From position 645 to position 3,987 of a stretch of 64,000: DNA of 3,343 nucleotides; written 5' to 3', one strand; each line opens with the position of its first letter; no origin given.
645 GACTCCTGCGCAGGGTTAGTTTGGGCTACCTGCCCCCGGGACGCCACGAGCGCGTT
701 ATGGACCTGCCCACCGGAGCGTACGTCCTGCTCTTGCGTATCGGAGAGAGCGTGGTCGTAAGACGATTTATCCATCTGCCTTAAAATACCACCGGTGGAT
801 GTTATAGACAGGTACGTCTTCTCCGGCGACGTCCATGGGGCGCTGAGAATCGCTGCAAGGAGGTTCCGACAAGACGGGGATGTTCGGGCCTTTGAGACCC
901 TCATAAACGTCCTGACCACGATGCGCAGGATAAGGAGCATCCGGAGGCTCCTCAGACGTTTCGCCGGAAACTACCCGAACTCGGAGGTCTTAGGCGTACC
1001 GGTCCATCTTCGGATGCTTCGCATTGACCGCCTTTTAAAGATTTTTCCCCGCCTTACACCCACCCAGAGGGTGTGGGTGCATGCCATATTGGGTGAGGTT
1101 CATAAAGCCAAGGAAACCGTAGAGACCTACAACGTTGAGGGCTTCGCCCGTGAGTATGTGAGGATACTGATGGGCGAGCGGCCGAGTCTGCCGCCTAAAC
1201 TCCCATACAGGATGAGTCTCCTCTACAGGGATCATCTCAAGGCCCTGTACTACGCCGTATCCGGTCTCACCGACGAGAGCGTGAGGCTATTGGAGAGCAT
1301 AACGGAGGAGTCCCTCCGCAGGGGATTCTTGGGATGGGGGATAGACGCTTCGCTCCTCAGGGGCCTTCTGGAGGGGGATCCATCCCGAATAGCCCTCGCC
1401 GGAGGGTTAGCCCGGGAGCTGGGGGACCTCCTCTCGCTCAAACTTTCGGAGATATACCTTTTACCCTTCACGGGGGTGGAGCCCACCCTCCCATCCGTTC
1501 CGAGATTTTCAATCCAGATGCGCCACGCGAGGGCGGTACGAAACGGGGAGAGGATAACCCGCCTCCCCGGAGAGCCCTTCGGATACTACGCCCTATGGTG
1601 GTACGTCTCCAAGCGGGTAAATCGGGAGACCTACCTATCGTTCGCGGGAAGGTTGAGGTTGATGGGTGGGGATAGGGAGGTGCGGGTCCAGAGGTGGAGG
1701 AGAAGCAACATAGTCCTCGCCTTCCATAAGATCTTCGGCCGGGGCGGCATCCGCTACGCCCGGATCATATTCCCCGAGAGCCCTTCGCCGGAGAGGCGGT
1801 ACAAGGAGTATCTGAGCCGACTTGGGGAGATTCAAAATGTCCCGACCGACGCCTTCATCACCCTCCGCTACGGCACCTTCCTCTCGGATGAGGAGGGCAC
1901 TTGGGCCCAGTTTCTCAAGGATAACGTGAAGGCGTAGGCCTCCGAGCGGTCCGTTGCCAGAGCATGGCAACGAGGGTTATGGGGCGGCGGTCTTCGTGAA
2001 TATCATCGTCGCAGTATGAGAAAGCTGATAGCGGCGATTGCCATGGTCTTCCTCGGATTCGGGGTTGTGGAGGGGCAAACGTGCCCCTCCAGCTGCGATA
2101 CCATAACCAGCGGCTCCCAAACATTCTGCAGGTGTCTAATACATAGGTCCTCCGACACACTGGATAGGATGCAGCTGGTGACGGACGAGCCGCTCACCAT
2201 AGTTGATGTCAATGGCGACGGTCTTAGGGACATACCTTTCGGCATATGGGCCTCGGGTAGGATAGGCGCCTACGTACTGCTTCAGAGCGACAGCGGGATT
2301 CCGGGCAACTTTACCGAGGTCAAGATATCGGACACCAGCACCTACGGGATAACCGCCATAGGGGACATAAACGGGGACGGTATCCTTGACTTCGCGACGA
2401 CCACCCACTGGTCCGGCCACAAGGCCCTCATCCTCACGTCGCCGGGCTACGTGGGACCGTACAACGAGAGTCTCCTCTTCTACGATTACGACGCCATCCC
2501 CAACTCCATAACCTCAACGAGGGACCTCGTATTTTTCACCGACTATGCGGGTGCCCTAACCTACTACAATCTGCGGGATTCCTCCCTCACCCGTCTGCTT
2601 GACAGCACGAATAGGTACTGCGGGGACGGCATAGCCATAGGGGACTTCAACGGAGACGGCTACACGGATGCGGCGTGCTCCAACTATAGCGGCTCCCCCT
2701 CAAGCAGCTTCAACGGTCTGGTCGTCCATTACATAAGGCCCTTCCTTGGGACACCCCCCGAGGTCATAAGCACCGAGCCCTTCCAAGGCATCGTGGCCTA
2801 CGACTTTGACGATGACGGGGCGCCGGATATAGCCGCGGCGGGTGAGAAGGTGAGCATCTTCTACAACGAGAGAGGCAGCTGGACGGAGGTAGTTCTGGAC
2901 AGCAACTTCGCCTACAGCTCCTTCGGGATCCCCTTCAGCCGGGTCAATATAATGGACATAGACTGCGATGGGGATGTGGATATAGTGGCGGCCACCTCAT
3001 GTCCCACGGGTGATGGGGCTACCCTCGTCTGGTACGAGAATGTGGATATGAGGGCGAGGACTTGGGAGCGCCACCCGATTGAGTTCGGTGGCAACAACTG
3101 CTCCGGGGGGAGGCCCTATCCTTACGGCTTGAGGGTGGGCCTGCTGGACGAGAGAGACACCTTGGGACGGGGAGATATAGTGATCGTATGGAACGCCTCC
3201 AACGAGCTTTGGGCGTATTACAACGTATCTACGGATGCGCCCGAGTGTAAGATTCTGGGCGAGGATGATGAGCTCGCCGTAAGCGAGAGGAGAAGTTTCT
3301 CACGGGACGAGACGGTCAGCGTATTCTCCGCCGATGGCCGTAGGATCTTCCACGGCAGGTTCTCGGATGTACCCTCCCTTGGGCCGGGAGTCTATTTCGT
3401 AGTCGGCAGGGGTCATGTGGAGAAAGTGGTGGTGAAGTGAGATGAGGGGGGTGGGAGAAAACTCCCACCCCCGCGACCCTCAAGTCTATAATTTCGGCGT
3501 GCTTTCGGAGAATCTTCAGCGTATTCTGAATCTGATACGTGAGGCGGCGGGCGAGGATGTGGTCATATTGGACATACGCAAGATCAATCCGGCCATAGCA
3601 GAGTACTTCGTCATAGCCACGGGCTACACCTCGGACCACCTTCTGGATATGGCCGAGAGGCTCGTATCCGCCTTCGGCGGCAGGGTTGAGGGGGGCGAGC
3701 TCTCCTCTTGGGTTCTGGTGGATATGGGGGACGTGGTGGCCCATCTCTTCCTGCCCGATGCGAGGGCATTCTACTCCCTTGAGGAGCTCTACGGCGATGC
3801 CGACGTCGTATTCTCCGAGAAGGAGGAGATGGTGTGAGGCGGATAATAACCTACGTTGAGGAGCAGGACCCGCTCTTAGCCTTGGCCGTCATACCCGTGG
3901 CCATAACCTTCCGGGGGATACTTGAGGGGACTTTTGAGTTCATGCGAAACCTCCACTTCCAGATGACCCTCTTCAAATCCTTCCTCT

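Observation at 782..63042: TAnAAT box 6-11 nt upstream of the start codon at ~18 operon heads: pervasive leaderless mRNAs, some with GTG/TTG starts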

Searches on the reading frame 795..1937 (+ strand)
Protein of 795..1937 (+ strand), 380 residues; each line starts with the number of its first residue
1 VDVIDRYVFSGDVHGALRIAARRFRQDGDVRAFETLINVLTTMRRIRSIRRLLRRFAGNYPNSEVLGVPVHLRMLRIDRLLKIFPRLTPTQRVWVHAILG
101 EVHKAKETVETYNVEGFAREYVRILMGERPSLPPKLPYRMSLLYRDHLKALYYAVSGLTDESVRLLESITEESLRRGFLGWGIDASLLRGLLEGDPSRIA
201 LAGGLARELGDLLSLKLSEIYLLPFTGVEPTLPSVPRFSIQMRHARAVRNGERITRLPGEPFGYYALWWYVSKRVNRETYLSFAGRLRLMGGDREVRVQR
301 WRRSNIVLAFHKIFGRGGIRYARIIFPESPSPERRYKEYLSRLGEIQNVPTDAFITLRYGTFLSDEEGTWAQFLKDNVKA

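Call 6: search_protein_families(library=ncbifam, proteins=[window:795-1937:+], max_evalue=0.00001)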
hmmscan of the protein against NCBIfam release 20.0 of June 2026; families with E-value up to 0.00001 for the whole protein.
window:795-1937:+ (380 aa): 0 families

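Call 50: search_protein_families(library=pfam, proteins=[window:795-1937:+], max_evalue=0.001)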
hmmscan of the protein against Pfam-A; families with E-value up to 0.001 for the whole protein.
window:795-1937:+ (380 aa): 0 families

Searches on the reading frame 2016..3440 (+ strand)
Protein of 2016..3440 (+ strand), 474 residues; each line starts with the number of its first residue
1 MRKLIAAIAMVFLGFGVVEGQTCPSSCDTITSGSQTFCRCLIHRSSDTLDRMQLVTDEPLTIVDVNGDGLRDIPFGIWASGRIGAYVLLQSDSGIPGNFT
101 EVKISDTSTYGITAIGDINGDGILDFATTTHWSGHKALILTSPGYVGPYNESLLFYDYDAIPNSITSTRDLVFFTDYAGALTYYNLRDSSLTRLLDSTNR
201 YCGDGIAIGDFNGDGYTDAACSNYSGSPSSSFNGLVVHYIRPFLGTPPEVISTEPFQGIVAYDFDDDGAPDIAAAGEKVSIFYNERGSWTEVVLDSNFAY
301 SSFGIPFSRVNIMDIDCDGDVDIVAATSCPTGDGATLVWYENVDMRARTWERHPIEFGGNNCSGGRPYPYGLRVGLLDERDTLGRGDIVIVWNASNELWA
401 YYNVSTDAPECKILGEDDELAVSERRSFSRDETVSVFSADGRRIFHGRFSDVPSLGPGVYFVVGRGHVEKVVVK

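Call 50: search_protein_families(library=pfam, proteins=[window:2016-3440:+], max_evalue=0.001)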
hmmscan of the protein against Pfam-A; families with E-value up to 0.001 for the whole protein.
window:2016-3440:+ (474 aa): 2 families
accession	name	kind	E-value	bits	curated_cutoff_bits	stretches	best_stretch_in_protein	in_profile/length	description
PF13517.12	FG-GAP_3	-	5.1e-14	53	26.9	2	263-324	1-60/61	FG-GAP-like repeat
PF01839.29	FG-GAP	-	6.4e-11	42.3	22.1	1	204-236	3-34/37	FG-GAP repeat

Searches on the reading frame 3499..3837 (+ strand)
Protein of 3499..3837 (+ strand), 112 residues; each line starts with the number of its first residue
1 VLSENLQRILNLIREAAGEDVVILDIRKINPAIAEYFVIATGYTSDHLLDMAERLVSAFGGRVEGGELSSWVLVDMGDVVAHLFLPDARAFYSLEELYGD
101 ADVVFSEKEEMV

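Call 6: search_protein_families(library=ncbifam, proteins=[window:3499-3837:+], max_evalue=0.00001)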
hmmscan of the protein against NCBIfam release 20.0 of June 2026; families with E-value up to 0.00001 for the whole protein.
window:3499-3837:+ (112 aa): 1 family
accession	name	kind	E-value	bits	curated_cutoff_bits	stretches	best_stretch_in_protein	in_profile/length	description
TIGR00090.1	rsfS_iojap_ybeB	equivalog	1.6e-21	76.3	56.9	1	6-98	2-99/99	ribosome silencing factor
